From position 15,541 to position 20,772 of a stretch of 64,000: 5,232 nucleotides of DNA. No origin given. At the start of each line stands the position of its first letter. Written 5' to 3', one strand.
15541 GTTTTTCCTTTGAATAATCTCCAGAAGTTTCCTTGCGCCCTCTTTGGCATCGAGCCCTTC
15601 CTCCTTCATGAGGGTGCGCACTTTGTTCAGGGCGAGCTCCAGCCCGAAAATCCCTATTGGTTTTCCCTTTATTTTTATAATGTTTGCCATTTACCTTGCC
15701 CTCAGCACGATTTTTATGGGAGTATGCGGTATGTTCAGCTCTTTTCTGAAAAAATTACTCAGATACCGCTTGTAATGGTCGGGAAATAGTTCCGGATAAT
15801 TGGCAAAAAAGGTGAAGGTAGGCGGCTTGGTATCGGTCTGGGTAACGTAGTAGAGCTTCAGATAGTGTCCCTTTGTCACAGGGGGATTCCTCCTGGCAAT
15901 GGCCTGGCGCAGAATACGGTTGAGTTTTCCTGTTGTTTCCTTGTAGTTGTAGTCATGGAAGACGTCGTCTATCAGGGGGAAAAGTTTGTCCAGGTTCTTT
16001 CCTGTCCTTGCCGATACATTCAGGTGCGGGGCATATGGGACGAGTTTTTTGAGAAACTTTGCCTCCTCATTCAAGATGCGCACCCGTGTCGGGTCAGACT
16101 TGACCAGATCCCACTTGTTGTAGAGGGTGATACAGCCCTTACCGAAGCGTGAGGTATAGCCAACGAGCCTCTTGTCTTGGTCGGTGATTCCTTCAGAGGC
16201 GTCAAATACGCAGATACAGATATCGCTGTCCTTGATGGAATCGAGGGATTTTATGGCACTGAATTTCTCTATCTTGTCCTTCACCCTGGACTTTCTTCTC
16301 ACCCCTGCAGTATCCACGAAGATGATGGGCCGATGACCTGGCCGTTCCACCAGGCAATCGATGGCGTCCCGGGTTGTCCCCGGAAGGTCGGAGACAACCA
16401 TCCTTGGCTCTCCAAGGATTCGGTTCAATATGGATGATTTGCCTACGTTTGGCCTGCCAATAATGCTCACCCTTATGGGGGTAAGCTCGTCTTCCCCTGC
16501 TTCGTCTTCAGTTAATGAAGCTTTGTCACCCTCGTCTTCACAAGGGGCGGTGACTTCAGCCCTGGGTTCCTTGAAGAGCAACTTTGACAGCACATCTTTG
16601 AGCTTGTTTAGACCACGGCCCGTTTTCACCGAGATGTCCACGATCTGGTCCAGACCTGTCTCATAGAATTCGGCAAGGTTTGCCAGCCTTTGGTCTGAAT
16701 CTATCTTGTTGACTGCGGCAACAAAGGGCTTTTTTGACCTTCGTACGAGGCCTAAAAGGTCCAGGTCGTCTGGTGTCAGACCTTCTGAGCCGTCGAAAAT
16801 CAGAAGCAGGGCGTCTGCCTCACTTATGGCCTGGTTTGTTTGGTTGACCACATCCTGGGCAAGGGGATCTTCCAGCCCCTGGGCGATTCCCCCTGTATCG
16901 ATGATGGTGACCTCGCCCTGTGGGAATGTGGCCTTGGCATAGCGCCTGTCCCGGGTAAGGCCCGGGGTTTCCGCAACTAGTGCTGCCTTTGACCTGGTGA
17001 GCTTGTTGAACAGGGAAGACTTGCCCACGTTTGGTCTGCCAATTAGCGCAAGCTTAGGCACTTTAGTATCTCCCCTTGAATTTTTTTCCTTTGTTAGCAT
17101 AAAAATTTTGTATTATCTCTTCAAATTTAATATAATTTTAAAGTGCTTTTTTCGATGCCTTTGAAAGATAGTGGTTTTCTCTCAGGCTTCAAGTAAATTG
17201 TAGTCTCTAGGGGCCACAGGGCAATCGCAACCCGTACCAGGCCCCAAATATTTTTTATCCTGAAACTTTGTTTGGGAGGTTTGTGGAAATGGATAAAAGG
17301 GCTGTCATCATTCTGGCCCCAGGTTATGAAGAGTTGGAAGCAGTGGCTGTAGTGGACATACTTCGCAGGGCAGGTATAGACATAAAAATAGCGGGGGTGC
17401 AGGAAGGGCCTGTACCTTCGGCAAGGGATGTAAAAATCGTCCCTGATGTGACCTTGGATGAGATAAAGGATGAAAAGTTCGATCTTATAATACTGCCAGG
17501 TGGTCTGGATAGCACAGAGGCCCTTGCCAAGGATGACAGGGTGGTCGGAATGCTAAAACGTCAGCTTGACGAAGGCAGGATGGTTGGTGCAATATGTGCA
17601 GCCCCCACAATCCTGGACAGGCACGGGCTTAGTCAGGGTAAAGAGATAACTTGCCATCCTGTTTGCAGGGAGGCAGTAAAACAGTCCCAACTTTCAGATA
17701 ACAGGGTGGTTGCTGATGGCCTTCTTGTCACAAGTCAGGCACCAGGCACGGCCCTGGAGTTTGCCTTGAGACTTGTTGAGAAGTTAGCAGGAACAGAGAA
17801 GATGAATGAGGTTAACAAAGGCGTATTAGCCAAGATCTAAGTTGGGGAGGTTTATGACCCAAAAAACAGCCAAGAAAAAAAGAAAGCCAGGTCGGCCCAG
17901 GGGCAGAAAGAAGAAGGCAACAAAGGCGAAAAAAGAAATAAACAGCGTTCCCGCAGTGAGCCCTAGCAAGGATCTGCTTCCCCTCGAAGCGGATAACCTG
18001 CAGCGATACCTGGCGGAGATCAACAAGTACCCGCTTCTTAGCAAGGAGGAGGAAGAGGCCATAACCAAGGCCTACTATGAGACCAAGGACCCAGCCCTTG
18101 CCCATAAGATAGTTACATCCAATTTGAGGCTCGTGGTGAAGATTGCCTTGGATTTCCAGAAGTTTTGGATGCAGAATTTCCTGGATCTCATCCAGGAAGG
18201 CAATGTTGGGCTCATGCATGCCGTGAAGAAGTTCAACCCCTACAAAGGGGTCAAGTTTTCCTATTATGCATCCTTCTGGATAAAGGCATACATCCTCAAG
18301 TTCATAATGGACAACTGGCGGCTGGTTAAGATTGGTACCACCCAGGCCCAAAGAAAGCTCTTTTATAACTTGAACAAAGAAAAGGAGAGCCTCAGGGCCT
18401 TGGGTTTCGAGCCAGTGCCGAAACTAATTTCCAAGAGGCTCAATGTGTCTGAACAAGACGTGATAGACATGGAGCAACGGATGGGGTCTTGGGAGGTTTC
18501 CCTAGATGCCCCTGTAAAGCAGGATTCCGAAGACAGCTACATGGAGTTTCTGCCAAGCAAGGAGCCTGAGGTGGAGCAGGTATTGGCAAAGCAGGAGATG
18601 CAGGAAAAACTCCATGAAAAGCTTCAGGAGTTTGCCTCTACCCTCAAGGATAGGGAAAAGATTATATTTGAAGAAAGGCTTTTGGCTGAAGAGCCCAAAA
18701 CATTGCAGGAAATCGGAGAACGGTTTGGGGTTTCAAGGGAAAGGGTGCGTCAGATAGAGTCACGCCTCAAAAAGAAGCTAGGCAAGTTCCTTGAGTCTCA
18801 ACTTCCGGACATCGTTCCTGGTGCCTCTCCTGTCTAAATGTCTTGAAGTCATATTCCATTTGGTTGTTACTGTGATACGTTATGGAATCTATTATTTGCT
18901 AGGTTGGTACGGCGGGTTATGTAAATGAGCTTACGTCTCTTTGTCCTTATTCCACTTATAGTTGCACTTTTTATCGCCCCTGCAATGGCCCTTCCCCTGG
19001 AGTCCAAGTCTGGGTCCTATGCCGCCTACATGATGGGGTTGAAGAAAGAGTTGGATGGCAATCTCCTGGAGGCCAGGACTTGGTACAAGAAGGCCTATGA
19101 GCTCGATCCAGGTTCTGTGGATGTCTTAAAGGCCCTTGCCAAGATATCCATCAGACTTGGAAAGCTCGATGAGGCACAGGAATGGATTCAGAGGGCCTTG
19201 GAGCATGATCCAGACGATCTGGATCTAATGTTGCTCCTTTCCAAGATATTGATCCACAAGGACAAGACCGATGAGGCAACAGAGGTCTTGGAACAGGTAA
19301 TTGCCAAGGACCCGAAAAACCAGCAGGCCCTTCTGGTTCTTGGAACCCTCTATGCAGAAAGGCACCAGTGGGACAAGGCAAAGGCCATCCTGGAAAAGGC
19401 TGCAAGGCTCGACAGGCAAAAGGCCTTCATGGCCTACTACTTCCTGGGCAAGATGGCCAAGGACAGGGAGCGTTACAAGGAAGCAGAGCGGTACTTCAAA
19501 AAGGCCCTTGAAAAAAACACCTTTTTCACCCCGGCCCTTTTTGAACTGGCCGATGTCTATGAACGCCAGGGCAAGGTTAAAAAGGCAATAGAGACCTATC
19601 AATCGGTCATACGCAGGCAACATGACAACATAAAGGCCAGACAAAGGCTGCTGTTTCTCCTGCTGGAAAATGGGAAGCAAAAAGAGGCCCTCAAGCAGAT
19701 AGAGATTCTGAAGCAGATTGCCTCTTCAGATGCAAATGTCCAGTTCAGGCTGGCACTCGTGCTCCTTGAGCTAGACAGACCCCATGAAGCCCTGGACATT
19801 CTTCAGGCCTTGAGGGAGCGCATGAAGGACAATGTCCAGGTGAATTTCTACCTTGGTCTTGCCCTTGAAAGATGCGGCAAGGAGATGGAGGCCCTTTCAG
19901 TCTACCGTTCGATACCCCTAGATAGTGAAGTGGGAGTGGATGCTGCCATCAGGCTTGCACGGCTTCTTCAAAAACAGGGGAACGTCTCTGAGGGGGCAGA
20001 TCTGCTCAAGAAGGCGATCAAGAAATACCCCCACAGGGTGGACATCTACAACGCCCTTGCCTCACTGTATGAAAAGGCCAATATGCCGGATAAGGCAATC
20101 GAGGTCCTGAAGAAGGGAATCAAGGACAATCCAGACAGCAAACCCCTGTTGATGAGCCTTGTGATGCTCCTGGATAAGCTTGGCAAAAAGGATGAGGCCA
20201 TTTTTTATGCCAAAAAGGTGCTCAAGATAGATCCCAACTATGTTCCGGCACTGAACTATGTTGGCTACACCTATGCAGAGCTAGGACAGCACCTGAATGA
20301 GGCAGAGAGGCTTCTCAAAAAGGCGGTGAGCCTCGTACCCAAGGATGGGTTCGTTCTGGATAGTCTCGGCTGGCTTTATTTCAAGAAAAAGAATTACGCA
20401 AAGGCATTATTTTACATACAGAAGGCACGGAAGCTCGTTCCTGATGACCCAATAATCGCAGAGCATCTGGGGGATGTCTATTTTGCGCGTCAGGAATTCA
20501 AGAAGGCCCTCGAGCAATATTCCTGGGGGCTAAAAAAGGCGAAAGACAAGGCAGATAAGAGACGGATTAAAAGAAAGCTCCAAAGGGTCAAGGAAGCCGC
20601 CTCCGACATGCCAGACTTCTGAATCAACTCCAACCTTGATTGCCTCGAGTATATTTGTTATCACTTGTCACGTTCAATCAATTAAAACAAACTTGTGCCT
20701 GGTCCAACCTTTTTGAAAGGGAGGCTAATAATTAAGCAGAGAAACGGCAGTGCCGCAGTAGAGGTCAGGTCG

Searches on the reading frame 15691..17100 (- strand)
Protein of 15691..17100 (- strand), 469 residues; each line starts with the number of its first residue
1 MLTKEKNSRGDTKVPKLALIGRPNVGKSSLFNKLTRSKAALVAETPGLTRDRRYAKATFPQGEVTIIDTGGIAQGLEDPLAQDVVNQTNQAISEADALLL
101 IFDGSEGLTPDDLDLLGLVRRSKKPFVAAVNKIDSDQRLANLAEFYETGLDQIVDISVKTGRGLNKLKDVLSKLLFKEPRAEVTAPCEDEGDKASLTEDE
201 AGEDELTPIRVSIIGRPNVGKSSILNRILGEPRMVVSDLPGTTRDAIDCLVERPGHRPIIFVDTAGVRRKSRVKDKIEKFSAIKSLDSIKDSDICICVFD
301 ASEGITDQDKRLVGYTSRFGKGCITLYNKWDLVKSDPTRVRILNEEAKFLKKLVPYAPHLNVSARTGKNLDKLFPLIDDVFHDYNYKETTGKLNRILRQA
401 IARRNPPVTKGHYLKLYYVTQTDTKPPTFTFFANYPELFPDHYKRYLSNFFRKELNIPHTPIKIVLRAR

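Call 47: search_protein_families(library=pfam, proteins=[window:15691-17100:-], max_evalue=0.00001)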
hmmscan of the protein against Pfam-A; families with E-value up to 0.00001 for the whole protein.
window:15691-17100:- (469 aa): 9 families
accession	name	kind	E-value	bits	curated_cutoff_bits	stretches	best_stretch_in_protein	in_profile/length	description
PF01926.29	MMR_HSR1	-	3e-52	175.9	21.9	2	17-132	2-113/113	50S ribosome-binding GTPase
PF14714.11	KH_dom-like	-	1.1e-29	103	27.3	1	389-467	3-81/81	KH-domain-like of EngA bacterial GTPase enzymes, C-terminal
PF02421.24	FeoB_N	-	6.6e-21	74.9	27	2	16-168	2-153/156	Ferrous iron transport protein B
PF00009.33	GTP_EFTU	-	5.2e-18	65.7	26.5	1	288-381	89-186/188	Elongation factor Tu GTP binding domain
PF00350.29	Dynamin_N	-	9.4e-12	45.7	27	0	211-244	1-34/168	Dynamin family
PF04548.22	AIG1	-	1e-08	35.2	27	0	17-105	3-94/212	AIG1 family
PF03193.22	RsgA_GTPase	-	3.1e-08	34.1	30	0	18-46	110-138/174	RsgA GTPase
PF00071.28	Ras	-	4.6e-06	26.7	21.6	0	211-375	2-154/162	Ras family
PF08477.19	Roc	-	7e-06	26.7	27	0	16-40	1-25/119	Ras of Complex, Roc, domain of DAPkinase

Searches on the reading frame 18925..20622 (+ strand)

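Call 61: search_protein_families(library=pfam, proteins=[window:18925-20622:+], max_evalue=0.000001)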
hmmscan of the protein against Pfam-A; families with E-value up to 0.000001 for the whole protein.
window:18925-20622:+ (565 aa): 33 families (the best 25 are shown)
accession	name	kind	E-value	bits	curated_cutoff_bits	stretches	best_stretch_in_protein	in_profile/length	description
PF07719.23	TPR_2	-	9.5e-60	194.3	27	0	477-508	3-34/34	Tetratricopeptide repeat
PF14559.12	TPR_19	-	3.3e-54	181.5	25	4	44-105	4-65/68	Tetratricopeptide repeat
PF13431.12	TPR_17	-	7.8e-51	166.6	24.4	0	360-393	1-34/34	Tetratricopeptide repeat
PF13428.12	TPR_14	-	3.1e-48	157.6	23.5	0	67-107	3-43/44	Tetratricopeptide repeat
PF13432.12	TPR_16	-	2.2e-44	149.9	32.7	0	178-231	7-60/65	Tetratricopeptide repeat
PF00515.34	TPR_1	-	4.9e-42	140.5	27.8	0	481-508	7-34/34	Tetratricopeptide repeat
PF13181.12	TPR_8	-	6.2e-38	126.2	25.7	0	409-439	4-34/34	Tetratricopeptide repeat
PF13424.12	TPR_12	-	3.7e-34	117.2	30.1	0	135-196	5-73/77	Tetratricopeptide repeat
PF13174.12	TPR_6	-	5.8e-29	99.2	26.3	0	204-231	2-29/33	Tetratricopeptide repeat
PF12895.13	ANAPC3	-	5.6e-26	91.1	27.2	0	181-259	2-79/82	Anaphase-promoting complex, cyclosome, subunit 3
PF13176.12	TPR_7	-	5.6e-26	88.8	27.9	0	204-230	1-29/36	Tetratricopeptide repeat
PF23914.1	TPR_CcmH_CycH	-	4e-23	82.4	42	1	71-161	56-149/158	Cytochrome c-type biogenesis protein H TPR domain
PF13429.12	TPR_15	-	5.1e-22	79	26.2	1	150-329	94-273/280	Tetratricopeptide repeat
PF13414.12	TPR_11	-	2.6e-21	75.4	26.8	0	45-74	8-37/42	TPR repeat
PF25062.1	ARM_TT21_N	-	2.7e-20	73.5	40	0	348-500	37-193/222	Tetratricopeptide repeat protein 21 N-terminal ARM repeat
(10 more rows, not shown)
